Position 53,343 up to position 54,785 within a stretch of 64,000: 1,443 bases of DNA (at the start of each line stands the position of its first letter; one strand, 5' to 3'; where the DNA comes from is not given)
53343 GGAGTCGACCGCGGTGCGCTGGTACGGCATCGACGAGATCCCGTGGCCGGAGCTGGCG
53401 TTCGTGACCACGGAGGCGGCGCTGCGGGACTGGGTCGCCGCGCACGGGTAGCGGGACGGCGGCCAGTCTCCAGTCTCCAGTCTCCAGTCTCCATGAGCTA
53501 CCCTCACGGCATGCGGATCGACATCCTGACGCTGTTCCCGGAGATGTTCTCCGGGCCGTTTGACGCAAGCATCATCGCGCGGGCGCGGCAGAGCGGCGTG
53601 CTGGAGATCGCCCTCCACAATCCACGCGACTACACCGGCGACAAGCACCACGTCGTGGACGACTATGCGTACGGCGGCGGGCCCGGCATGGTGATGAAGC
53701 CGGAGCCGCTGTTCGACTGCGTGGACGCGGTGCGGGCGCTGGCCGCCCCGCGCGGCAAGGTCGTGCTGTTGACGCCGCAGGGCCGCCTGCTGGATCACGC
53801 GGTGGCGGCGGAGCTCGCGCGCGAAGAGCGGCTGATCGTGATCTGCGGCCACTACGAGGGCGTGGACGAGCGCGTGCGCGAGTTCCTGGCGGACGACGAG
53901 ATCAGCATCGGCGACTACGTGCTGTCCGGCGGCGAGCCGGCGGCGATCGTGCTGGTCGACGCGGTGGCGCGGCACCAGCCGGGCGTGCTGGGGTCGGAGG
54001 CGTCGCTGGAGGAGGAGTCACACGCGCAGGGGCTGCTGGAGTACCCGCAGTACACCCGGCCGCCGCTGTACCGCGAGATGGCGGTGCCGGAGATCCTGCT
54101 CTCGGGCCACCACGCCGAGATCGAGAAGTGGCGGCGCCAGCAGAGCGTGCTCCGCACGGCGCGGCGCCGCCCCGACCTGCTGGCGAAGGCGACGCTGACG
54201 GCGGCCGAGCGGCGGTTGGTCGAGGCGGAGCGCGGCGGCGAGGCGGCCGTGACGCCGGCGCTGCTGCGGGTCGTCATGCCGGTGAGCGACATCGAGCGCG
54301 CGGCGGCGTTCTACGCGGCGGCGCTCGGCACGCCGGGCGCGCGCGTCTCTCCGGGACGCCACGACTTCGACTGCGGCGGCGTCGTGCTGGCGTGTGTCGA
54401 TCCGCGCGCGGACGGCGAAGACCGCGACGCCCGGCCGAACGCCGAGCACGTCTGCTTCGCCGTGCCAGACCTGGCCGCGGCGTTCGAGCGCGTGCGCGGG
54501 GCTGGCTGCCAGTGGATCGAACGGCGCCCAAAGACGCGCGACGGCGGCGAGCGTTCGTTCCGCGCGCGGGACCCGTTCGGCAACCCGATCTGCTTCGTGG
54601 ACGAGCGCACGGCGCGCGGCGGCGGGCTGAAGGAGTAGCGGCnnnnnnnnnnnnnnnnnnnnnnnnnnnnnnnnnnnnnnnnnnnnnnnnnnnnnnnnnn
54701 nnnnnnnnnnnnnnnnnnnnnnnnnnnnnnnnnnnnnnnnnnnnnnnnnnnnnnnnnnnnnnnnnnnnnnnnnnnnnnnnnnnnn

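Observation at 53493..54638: TrmD fused in-frame to a glyoxalase/VOC domain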

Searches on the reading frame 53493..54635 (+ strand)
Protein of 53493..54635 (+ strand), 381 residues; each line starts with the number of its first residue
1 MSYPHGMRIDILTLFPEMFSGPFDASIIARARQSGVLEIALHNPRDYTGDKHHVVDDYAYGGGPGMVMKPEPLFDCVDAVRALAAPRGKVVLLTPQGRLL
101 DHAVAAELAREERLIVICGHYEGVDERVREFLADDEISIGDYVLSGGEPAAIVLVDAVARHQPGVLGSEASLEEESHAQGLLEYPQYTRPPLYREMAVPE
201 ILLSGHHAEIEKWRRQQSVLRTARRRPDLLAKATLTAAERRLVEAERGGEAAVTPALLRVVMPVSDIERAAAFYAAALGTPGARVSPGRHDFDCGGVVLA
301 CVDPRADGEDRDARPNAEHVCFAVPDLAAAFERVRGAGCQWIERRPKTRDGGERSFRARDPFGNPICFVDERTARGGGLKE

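Call 3: search_protein_families(library=pfam, proteins=[window:53493-54635:+], max_evalue=0.01)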
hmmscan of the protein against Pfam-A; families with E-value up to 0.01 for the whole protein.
window:53493-54635:+ (381 aa): 6 families
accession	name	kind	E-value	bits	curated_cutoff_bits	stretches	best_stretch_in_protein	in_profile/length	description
PF01746.26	tRNA_m1G_MT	-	1.9e-63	214.2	27.3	1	30-227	3-195/195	tRNA (Guanine-1)-methyltransferase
PF00903.31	Glyoxalase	-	4.1e-13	50.2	20.6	1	258-368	3-121/121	Glyoxalase/Bleomycin resistance protein/Dioxygenase superfamily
PF18029.7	Glyoxalase_6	-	8.2e-09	36.5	23.6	1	260-369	2-106/106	Glyoxalase-like domain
PF22677.2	Ble-like_N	-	0.00039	20.6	24.5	1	260-279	5-24/41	Bleomycin resistance protein-like N-terminal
PF13669.12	Glyoxalase_4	-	0.00049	20.8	27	0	264-350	7-102/109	Glyoxalase/Bleomycin resistance protein/Dioxygenase superfamily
PF13468.12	Glyoxalase_3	-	0.0074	16.8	25.1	0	309-357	69-116/176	Glyoxalase-like domain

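Call 4: search_protein_families(library=ncbifam, proteins=[window:53493-54635:+], max_evalue=0.01)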
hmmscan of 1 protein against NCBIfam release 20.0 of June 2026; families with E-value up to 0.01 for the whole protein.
window:53493-54635:+ (381 aa): 4 families
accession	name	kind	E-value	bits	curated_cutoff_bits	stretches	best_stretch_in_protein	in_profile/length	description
NF000648.1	PRK00026.1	equivalog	3.6e-95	317.3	220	1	7-230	1-221/221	tRNA (guanosine(37)-N1)-methyltransferase TrmD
TIGR00088.1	trmD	equivalog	4.1e-91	304.4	195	1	7-233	1-224/233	tRNA (guanosine(37)-N1)-methyltransferase TrmD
TIGR03081.1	metmalonyl_epim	equivalog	0.003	18.1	114.95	0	317-353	74-110/129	methylmalonyl-CoA epimerase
TIGR00068.2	glyox_I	equivalog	0.0075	16.2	120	0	318-370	89-139/143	lactoylglutathione lyase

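Call 5: find_homologous_proteins(query=window:53493-54635:+, max_evalue=1e-10)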
Query window:53493-54635:+ (381 aa): 8000 proteins with E <= 1e-10 among 8000 candidates; the best 120 are listed.
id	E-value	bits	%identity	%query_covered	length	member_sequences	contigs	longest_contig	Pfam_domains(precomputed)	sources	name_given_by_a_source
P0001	5.5e-253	857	100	100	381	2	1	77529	PF00903.32,PF18029.8,PF01746.27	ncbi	-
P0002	6.9e-218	741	87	100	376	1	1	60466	PF00903.32,PF18029.8,PF01746.27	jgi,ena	-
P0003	1.1e-214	731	88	98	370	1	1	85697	PF00903.32,PF01746.27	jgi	jgi:tRNA (guanine37-N1)-methyltransferase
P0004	2.2e-190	651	79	96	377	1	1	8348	PF00903.32,PF18029.8,PF01746.27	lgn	-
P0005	1.9e-189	647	78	98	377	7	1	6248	PF00903.32,PF01746.27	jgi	jgi:tRNA (guanine37-N1)-methyltransferase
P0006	4.4e-189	646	78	98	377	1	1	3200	PF00903.32,PF01746.27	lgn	-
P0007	3.9e-184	630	77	98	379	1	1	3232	PF00903.32,PF18029.8,PF01746.27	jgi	jgi:tRNA (guanine37-N1)-methyltransferase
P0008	2.1e-177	608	77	98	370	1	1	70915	PF00903.32,PF18029.8,PF01746.27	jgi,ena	-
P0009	4.1e-176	604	73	98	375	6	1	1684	PF00903.32,PF18029.8,PF01746.27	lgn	-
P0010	1.0e-175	602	74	98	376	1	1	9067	PF00903.32,PF18029.8,PF01746.27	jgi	jgi:tRNA (guanine37-N1)-methyltransferase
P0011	3.1e-175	601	73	98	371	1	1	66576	PF00903.32,PF18029.8,PF01746.27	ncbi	-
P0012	5.6e-175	600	74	98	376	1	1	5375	PF00903.32,PF01746.27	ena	-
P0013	8.1e-174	596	73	98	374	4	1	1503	PF00903.32,PF01746.27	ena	-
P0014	2.4e-173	595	72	98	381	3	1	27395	PF00903.32,PF18029.8,PF01746.27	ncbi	-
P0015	2.5e-173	594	74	98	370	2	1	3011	PF00903.32,PF18029.8,PF01746.27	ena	-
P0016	1.8e-172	592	73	98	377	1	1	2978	PF00903.32,PF18029.8,PF01746.27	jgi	jgi:tRNA (guanine37-N1)-methyltransferase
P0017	1.3e-171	589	72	97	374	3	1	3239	PF00903.32,PF18029.8,PF01746.27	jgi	jgi:tRNA (guanine37-N1)-methyltransferase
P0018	2.6e-171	588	72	97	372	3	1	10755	PF00903.32,PF01746.27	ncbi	-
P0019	5.4e-171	587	72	97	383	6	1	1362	PF00903.32,PF01746.27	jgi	jgi:tRNA (guanine37-N1)-methyltransferase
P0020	6.4e-171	587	71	98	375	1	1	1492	PF00903.32,PF01746.27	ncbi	-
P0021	2.1e-169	582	72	98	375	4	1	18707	PF00903.32,PF18029.8,PF01746.27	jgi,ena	-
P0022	2.3e-169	581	73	98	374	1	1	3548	PF00903.32,PF18029.8,PF01746.27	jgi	jgi:tRNA (guanine37-N1)-methyltransferase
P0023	4.4e-169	580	72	98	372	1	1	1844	PF00903.32,PF18029.8,PF01746.27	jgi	jgi:tRNA (guanine37-N1)-methyltransferase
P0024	7.2e-169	580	72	98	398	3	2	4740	PF00903.32,PF18029.8,PF01746.27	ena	-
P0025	1.8e-168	578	72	98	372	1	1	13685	PF00903.32,PF01746.27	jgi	jgi:tRNA (guanine37-N1)-methyltransferase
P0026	2.6e-168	578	71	98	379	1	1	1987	PF00903.32,PF18029.8,PF01746.27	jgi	jgi:tRNA (guanine37-N1)-methyltransferase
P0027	3.7e-168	577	71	98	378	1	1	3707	PF00903.32,PF01746.27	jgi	jgi:tRNA (guanine37-N1)-methyltransferase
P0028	5.0e-168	577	71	98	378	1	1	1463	PF00903.32,PF18029.8,PF01746.27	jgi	jgi:tRNA (guanine37-N1)-methyltransferase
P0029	1.8e-167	575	72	98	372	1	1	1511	PF00903.32,PF18029.8,PF01746.27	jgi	-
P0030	2.5e-167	575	72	98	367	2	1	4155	PF00903.32,PF18029.8,PF01746.27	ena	-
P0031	4.7e-167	574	70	98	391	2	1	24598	PF00903.32,PF18029.8,PF01746.27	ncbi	-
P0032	8.0e-167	573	70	97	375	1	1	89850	PF00903.32,PF01746.27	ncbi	-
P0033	1.0e-166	573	69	97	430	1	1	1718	PF00903.32,PF18029.8,PF01746.27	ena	-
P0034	1.6e-166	572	72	98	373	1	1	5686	PF00903.32,PF18029.8,PF01746.27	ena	-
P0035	3.3e-166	571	68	99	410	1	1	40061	PF00903.32,PF18029.8,PF01746.27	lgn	-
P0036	2.7e-165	568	71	98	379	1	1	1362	PF00903.32,PF18029.8,PF01746.27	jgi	jgi:tRNA (guanine37-N1)-methyltransferase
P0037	2.9e-165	568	70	97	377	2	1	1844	PF00903.32,PF01746.27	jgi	jgi:tRNA (guanine37-N1)-methyltransferase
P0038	1.8e-162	559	69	98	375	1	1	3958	PF00903.32,PF18029.8,PF01746.27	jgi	jgi:tRNA (guanine37-N1)-methyltransferase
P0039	1.8e-162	559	69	96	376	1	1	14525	PF00903.32,PF01746.27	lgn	-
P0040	7.3e-162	557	69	98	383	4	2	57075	PF13669.13,PF00903.32,PF18029.8,PF01746.27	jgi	-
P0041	5.2e-161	554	68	97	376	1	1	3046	PF00903.32,PF01746.27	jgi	jgi:tRNA (guanine37-N1)-methyltransferase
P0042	2.2e-160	552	66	99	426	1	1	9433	PF00903.32,PF18029.8,PF01746.27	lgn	-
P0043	5.3e-159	547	69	97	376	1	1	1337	PF00903.32,PF18029.8,PF01746.27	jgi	jgi:tRNA (guanine37-N1)-methyltransferase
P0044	1.4e-158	546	70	96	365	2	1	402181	PF00903.32,PF18029.8,PF01746.27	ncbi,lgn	-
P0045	9.9e-158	543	70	96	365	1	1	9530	PF00903.32,PF01746.27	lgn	-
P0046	1.3e-157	543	65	97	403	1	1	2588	PF00903.32,PF18029.8,PF01746.27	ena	-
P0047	3.9e-155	535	68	97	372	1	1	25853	PF00903.32,PF18029.8,PF01746.27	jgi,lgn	jgi:tRNA (guanine37-N1)-methyltransferase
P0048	6.3e-154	531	68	96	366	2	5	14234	PF00903.32,PF18029.8,PF01746.27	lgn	-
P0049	9.7e-154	530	68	98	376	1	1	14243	PF00903.32,PF01746.27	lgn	-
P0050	2.5e-153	529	72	92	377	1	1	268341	PF01746.27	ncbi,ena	-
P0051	1.9e-152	526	65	98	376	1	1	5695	PF00903.32,PF18029.8,PF01746.27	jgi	jgi:tRNA (guanine37-N1)-methyltransferase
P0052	6.5e-151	521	67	98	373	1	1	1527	PF00903.32,PF18029.8,PF01746.27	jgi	jgi:tRNA (guanine37-N1)-methyltransferase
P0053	4.1e-147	508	63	98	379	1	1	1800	PF00903.32,PF01746.27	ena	-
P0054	4.4e-147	508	67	96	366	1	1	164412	PF00903.32,PF18029.8,PF01746.27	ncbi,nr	ncbi:MAG: tRNA (guanosine(37)-N1)-methyltransferase TrmD [Dehalococcoidia bacterium]|nr:tRNA (guanos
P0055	9.4e-147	507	65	97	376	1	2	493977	PF00903.32,PF18029.8,PF01746.27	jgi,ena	-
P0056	1.2e-139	484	63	98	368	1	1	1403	PF00903.32,PF18029.8,PF01746.27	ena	-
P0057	4.4e-139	482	63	96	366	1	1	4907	PF00903.32,PF01746.27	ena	-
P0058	5.3e-136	472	89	64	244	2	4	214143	PF01746.27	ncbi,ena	-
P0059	2.8e-135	469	89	63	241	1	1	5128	PF01746.27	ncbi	ncbi:MAG: tRNA (guanosine(37)-N1)-methyltransferase TrmD [Dehalococcoidia bacterium]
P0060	5.0e-134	465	87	62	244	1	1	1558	PF01746.27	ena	-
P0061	6.7e-134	465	86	64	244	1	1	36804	PF01746.27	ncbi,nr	ncbi:MAG: tRNA (guanosine(37)-N1)-methyltransferase TrmD [Chloroflexota bacterium]|nr:tRNA (guanosin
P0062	2.0e-133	463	87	62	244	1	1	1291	PF01746.27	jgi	-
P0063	3.3e-133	462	70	82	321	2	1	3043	PF00903.32,PF01746.27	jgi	jgi:tRNA (guanine37-N1)-methyltransferase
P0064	1.5e-132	460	86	63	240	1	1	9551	PF01746.27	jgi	jgi:tRNA (guanine37-N1)-methyltransferase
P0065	2.2e-132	460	86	63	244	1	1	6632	PF01746.27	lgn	-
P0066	5.0e-132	459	88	62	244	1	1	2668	PF01746.27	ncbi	-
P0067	7.5e-132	458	86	62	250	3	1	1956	PF01746.27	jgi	-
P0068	7.5e-132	458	85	64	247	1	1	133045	PF01746.27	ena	-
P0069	9.5e-132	458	85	65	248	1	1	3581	PF01746.27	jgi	jgi:tRNA (guanine37-N1)-methyltransferase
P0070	9.8e-132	458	86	63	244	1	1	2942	PF01746.27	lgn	-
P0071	2.0e-131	457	85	64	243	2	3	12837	PF01746.27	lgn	-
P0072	2.6e-131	456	86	62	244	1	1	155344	PF01746.27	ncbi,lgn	-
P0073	2.7e-131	456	86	64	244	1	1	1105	PF01746.27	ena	-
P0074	3.4e-131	456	85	63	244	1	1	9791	PF01746.27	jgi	jgi:tRNA (guanine37-N1)-methyltransferase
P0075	7.9e-131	455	85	61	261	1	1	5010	PF01746.27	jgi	jgi:tRNA (guanine37-N1)-methyltransferase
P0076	9.1e-131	454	85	63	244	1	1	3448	PF01746.27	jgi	jgi:tRNA (guanine37-N1)-methyltransferase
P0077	9.6e-131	454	85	62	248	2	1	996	PF01746.27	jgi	-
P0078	1.4e-130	454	85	63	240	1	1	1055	PF01746.27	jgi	jgi:tRNA (guanine37-N1)-methyltransferase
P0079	1.5e-130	454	83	64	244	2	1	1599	PF01746.27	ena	-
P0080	1.6e-130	454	85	63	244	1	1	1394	PF01746.27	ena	-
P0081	2.1e-130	453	83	64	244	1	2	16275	PF01746.27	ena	-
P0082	2.1e-130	453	83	64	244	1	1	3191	PF01746.27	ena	-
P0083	2.6e-130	453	84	63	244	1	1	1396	PF01746.27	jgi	jgi:tRNA (guanine37-N1)-methyltransferase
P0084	2.9e-130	453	82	64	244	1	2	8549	PF01746.27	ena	-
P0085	3.1e-130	453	88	61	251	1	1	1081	PF01746.27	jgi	jgi:tRNA (guanine37-N1)-methyltransferase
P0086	3.2e-130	453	85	63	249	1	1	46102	PF01746.27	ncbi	-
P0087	3.7e-130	452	85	63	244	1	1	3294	PF01746.27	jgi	jgi:tRNA (guanine37-N1)-methyltransferase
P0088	5.6e-130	452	84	63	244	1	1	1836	PF01746.27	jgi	-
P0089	5.6e-130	452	85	63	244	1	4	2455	PF01746.27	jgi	jgi:tRNA (guanine37-N1)-methyltransferase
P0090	5.7e-130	452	82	64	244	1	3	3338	PF01746.27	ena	-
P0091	6.1e-130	452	86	63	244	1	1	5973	PF01746.27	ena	-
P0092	6.1e-130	452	85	63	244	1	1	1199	PF01746.27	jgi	jgi:tRNA (guanine37-N1)-methyltransferase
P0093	8.6e-130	451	85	63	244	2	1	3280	PF01746.27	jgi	jgi:tRNA (guanine37-N1)-methyltransferase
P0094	9.2e-130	451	83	64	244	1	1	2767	PF01746.27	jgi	jgi:tRNA (guanine37-N1)-methyltransferase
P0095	1.0e-129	451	86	60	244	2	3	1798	PF01746.27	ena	-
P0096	1.1e-129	451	84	63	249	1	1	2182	PF01746.27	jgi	jgi:tRNA (guanine37-N1)-methyltransferase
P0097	1.1e-129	451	84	62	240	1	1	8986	PF01746.27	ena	-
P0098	1.3e-129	451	81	65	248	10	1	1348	PF01746.27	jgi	jgi:tRNA (guanine37-N1)-methyltransferase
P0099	1.5e-129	450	85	63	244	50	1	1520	PF01746.27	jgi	jgi:tRNA (guanine37-N1)-methyltransferase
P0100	1.6e-129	450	84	63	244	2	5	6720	PF01746.27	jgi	jgi:tRNA (guanine37-N1)-methyltransferase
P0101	2.1e-129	450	82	65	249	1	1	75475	PF01746.27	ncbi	-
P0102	2.3e-129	450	85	63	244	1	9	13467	PF01746.27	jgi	jgi:tRNA (guanine37-N1)-methyltransferase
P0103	2.9e-129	449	83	64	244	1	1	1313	PF01746.27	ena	-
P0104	3.0e-129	449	83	64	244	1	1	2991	PF01746.27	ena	-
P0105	3.0e-129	449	84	64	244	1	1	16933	PF01746.27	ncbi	-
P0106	3.0e-129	449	82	64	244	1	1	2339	PF01746.27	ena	-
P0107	3.0e-129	449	84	63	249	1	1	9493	PF01746.27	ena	-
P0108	3.0e-129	449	82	64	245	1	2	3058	PF01746.27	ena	-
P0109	3.3e-129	449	83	64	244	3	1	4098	PF01746.27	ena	-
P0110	3.5e-129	449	82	64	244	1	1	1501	PF01746.27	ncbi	-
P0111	4.1e-129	449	84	63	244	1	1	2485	PF01746.27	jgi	jgi:tRNA (guanine37-N1)-methyltransferase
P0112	4.5e-129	449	83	63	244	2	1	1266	PF01746.27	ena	-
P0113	4.8e-129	449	83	63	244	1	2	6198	PF01746.27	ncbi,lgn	-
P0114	5.2e-129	449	83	63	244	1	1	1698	PF01746.27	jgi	jgi:tRNA (guanine37-N1)-methyltransferase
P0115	5.9e-129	448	82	64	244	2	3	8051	PF01746.27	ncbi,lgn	-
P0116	6.4e-129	448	84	62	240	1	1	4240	PF01746.27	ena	-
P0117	6.5e-129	448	83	64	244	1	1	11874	PF01746.27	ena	-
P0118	7.4e-129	448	83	64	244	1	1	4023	PF01746.27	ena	-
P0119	9.1e-129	448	85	60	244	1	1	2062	PF01746.27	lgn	-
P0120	9.2e-129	448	83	63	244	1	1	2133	PF01746.27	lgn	-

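Call 7: find_encoding_contigs(protein=P0058, flank=6000, max_places=3)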
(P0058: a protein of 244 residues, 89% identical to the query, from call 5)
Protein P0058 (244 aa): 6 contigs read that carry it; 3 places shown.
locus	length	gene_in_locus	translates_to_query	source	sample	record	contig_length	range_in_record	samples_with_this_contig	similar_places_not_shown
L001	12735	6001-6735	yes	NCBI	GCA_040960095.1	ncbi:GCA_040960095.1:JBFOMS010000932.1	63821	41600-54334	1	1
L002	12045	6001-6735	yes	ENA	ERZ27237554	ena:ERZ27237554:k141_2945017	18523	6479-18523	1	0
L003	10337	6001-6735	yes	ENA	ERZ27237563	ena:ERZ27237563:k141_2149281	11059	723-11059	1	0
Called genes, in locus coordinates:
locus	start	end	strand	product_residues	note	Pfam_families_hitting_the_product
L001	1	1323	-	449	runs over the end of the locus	PF01523:PmbA_TldD_1st, PF19290:PmbA_TldD_2nd (weak), PF19289:PmbA_TldD_3rd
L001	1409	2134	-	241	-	PF18912:DZR_2, PF00156:Pribosyltran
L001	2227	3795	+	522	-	PF12697:Abhydrolase_6 (faint), PF00561:Abhydrolase_1, PF08386:Abhydrolase_4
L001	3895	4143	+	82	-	PF02597:ThiS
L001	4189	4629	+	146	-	PF02391:MoaE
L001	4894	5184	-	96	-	PF13451:zf_Tbcl, PF23477:zf_Tbcl_2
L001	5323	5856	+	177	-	PF14803:Zn_ribbon_Nudix, PF00293:NUDIX, PF14815:NUDIX_4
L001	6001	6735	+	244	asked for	PF01746:tRNA_m1G_MT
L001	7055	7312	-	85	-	PF04255:DUF433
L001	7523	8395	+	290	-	PF08543:Phos_pyr_kin, PF00294:PfkB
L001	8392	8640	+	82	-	-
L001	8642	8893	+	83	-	-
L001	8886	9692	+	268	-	PF04131:NanE (faint), PF05690:ThiG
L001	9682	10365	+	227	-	PF02581:TMP-TENI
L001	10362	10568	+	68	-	PF02597:ThiS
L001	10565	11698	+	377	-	PF00890:FAD_binding_2, PF01266:DAO, PF03486:HI0933_like (faint), PF07992:Pyr_redox_2 (faint), PF13450:NAD_binding_8 (weak)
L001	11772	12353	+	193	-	-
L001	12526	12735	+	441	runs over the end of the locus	PF00919:UPF0004, PF04055:Radical_SAM, PF01938:TRAM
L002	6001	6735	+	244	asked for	PF01746:tRNA_m1G_MT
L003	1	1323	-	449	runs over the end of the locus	PF01523:PmbA_TldD_1st, PF19290:PmbA_TldD_2nd (weak), PF19289:PmbA_TldD_3rd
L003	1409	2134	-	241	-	PF18912:DZR_2, PF00156:Pribosyltran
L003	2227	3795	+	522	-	PF00561:Abhydrolase_1, PF08386:Abhydrolase_4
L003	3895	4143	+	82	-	PF02597:ThiS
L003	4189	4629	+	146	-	PF02391:MoaE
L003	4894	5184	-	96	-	PF13451:zf_Tbcl, PF23477:zf_Tbcl_2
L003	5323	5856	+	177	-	PF14803:Zn_ribbon_Nudix, PF00293:NUDIX, PF14815:NUDIX_4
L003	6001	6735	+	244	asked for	PF01746:tRNA_m1G_MT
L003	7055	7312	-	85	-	PF04255:DUF433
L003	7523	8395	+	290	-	PF08543:Phos_pyr_kin, PF00294:PfkB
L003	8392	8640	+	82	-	-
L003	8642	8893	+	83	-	-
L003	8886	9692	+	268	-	PF04131:NanE (faint), PF05690:ThiG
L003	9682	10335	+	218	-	?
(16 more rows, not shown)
